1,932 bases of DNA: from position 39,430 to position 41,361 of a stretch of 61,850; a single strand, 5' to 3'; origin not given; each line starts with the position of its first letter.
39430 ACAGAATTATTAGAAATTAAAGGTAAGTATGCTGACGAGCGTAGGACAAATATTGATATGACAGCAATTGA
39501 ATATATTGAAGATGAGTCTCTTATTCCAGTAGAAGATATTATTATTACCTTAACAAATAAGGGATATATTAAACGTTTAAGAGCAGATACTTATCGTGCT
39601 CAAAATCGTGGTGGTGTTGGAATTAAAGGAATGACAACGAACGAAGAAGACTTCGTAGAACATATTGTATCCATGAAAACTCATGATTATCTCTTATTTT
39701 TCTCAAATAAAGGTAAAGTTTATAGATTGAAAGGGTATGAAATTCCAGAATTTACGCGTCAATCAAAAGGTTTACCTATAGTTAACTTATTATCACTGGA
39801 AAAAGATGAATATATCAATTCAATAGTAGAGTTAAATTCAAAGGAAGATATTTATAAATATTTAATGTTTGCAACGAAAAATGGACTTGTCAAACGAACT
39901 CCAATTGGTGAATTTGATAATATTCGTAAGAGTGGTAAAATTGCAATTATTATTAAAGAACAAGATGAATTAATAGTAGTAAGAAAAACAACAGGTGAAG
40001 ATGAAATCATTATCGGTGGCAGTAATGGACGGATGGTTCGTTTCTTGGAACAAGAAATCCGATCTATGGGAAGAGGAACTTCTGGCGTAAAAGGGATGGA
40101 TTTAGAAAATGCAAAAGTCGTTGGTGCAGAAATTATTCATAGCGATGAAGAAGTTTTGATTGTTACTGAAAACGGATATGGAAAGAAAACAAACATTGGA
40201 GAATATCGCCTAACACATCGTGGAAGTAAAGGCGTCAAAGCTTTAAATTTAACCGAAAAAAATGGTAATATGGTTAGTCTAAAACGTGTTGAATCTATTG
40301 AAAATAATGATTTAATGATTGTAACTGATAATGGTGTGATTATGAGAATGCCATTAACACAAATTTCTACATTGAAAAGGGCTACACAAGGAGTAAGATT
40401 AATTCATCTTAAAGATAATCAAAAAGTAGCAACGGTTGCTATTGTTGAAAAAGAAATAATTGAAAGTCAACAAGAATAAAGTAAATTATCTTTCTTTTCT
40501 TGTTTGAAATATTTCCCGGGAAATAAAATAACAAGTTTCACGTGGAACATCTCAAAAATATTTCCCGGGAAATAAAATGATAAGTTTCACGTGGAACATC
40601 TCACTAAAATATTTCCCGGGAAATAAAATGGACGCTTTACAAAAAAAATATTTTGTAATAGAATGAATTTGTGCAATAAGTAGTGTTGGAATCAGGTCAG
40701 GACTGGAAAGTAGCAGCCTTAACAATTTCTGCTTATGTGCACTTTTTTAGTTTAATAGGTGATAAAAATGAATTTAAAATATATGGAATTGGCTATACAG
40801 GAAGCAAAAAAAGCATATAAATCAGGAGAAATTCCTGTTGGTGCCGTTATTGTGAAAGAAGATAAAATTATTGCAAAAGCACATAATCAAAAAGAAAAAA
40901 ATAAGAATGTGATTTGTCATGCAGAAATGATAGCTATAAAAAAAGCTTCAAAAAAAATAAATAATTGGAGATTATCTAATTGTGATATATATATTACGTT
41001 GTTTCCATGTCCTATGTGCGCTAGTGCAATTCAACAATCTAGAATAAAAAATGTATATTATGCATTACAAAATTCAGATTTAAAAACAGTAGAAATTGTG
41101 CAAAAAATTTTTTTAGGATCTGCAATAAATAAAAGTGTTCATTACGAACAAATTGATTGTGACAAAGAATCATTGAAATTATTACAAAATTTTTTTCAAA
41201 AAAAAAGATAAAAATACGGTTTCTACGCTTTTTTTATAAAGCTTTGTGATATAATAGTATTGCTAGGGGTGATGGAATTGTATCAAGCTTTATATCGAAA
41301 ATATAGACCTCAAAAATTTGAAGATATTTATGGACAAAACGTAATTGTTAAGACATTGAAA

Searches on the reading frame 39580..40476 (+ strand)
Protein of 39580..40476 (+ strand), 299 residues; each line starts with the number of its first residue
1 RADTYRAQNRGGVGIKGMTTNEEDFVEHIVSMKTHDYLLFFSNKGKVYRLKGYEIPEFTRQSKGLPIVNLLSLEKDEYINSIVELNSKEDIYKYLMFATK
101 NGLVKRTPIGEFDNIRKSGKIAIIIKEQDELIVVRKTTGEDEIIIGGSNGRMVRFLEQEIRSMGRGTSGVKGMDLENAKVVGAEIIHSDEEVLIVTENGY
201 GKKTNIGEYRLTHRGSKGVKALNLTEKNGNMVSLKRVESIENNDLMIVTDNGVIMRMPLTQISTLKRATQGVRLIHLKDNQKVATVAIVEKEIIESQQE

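Call 28: find_related_loci(query=window:39580-40476:+, collection=metagenome_contigs, flank=4000)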
Query window:39580-40476:+ (299 aa) in metagenome_contigs; peptide patterns used: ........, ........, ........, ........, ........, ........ (x = any residue, [..] = any of these).
210 stretches matched a pattern; 136 encode a relative of the query (tblastn E <= 1e-3); the best 80 are kept; 80 distinct loci.
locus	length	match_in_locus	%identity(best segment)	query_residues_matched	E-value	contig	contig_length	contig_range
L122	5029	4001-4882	78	1-292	2e-153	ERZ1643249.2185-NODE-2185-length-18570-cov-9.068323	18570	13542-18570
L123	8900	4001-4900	77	1-299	9e-152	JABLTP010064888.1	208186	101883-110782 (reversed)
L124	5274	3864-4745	78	1-292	1e-152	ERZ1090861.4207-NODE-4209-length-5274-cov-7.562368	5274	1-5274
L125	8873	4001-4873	77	1-289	8e-149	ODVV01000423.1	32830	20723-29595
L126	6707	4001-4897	73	1-299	3e-147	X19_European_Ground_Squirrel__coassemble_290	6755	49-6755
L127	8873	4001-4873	75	1-289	7e-146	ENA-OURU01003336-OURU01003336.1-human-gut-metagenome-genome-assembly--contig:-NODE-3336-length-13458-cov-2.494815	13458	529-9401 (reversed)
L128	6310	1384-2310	72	1-289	7e-143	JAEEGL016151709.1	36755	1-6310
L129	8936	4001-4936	71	1-292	7e-142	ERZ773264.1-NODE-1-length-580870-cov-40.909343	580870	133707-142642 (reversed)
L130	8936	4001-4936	71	1-292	7e-142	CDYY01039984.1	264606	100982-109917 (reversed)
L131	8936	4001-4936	71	1-292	7e-142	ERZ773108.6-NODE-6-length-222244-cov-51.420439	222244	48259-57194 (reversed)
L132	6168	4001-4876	71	1-292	1e-140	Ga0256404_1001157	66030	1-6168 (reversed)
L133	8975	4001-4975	71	1-292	2e-140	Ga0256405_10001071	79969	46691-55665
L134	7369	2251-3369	70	1-292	2e-140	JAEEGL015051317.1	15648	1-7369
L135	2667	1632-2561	71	1-292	1e-147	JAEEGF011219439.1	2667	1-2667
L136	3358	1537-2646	71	1-289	6e-145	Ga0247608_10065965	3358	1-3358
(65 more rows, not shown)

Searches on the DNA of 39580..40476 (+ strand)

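Call 38: search_rna_families(sources=[L004, L007, L013, L016, L037, L043, L053, L074, L110, L117, L027, L024, L054, L065, L073, L008, L047, L123], threshold=gathering)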
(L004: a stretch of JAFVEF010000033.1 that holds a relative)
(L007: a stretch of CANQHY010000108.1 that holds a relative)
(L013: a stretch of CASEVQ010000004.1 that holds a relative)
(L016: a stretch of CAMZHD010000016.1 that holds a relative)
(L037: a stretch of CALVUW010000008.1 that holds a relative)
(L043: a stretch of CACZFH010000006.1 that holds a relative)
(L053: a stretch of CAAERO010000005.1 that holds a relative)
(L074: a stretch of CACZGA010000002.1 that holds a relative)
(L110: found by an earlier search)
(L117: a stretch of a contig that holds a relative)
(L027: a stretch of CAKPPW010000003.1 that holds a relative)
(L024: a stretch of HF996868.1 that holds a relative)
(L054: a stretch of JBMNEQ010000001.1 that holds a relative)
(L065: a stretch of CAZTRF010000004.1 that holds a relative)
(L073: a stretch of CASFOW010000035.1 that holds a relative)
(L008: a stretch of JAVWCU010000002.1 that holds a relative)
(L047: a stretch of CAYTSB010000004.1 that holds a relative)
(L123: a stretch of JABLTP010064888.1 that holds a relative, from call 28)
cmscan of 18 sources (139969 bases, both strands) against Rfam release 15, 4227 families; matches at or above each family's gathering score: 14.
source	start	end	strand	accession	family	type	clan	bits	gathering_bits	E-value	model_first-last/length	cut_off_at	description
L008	1886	1971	+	RF00169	Bacteria_small_SRP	Gene;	CL00003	59.7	40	2.9e-10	1-97/97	no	Bacterial small signal recognition particle RNA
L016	3402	3487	-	RF00169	Bacteria_small_SRP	Gene;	CL00003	58.5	40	6e-10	1-97/97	no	Bacterial small signal recognition particle RNA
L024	4905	5002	+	RF00169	Bacteria_small_SRP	Gene;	CL00003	58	40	8.5e-10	1-97/97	no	Bacterial small signal recognition particle RNA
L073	3311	3397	-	RF00169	Bacteria_small_SRP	Gene;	CL00003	57.8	40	9.5e-10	1-97/97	no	Bacterial small signal recognition particle RNA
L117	6848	6946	+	RF00169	Bacteria_small_SRP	Gene;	CL00003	57.1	40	1.5e-09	1-97/97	no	Bacterial small signal recognition particle RNA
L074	6914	7008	-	RF00169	Bacteria_small_SRP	Gene;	CL00003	56.8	40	1.9e-09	1-97/97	no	Bacterial small signal recognition particle RNA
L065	4863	4952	+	RF00169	Bacteria_small_SRP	Gene;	CL00003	56.6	40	2.1e-09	1-97/97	no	Bacterial small signal recognition particle RNA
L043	1523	1617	-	RF00169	Bacteria_small_SRP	Gene;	CL00003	56.5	40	2.3e-09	1-97/97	no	Bacterial small signal recognition particle RNA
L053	2517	2613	-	RF00169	Bacteria_small_SRP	Gene;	CL00003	55.5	40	4.4e-09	1-97/97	no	Bacterial small signal recognition particle RNA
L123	5405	5491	+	RF00169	Bacteria_small_SRP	Gene;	CL00003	55.2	40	5.4e-09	1-97/97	no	Bacterial small signal recognition particle RNA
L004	493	573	+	RF00169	Bacteria_small_SRP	Gene;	CL00003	52.7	40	2.6e-08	1-97/97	no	Bacterial small signal recognition particle RNA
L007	817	904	-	RF00169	Bacteria_small_SRP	Gene;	CL00003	52.6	40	2.9e-08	1-97/97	no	Bacterial small signal recognition particle RNA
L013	2095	2194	-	RF00169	Bacteria_small_SRP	Gene;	CL00003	51.5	40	5.8e-08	1-97/97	no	Bacterial small signal recognition particle RNA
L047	6593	6678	+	RF00169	Bacteria_small_SRP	Gene;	CL00003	48.9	40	3.1e-07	1-97/97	no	Bacterial small signal recognition particle RNA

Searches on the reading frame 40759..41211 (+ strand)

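Call 7: search_protein_families(library=pfam, proteins=[window:40759-41211:+])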
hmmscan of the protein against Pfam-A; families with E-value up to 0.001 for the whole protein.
window:40759-41211:+ (150 aa): 4 families
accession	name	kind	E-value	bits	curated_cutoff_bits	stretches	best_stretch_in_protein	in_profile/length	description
PF14437.12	MafB19-deam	-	7.8e-34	117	27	1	6-150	4-142/142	MafB19-like deaminase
PF00383.29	dCMP_cyt_deam_1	-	2e-32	111.5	25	1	6-102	5-101/102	Cytidine and deoxycytidylate deaminase zinc-binding region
PF14439.12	Bd3614-deam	-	3.5e-05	24.2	38.5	1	29-94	13-77/113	Bd3614-like deaminase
PF18750.7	SNAD4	-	0.00013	22.5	27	1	44-94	23-74/130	Secreted Novel AID/APOBEC-like Deaminase 4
